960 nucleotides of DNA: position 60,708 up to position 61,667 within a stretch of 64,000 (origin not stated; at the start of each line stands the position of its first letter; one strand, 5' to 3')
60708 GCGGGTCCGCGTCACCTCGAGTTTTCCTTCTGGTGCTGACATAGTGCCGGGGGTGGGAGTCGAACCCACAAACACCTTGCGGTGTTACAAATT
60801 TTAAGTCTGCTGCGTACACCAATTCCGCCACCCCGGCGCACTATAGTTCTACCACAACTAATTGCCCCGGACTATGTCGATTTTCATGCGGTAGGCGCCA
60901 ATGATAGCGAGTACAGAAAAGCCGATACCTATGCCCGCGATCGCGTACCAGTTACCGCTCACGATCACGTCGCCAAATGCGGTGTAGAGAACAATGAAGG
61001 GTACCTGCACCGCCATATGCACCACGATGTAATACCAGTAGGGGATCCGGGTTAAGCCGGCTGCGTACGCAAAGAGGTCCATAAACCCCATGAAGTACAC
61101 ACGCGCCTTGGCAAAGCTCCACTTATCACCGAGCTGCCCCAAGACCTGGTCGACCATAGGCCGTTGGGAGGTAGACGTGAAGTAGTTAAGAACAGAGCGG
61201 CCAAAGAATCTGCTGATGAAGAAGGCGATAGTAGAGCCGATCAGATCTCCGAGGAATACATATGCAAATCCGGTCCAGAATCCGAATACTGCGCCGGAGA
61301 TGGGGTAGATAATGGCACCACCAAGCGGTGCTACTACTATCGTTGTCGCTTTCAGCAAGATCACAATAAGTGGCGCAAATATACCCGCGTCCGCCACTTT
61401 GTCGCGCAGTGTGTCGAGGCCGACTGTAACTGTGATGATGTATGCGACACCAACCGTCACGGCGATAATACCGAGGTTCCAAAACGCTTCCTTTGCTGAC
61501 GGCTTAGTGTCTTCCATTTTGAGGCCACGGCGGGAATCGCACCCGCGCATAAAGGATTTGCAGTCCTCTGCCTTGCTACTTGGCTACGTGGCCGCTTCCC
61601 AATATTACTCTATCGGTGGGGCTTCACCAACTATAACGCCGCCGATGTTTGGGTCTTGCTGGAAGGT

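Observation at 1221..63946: Near-universal leaderless layout: -10 hexamer 6-8 nt upstream of start codons, no Shine-Dalgarno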

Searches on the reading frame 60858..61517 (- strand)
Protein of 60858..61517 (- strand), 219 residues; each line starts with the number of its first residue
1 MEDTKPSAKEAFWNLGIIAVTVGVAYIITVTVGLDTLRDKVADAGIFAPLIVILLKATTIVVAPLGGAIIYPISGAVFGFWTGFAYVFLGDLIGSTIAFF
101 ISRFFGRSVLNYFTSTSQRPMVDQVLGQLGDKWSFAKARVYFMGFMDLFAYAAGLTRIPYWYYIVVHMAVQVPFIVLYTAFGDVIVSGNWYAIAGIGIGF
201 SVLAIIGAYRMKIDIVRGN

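Call 41: search_protein_families(library=pfam, proteins=[window:60858-61517:-], max_evalue=0.001)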
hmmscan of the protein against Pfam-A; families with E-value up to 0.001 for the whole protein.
window:60858-61517:- (219 aa): 1 family
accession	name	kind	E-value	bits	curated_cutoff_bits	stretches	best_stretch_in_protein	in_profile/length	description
PF09335.16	VTT_dom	-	6.8e-14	52.8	33.9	1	73-183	9-122/123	VTT domain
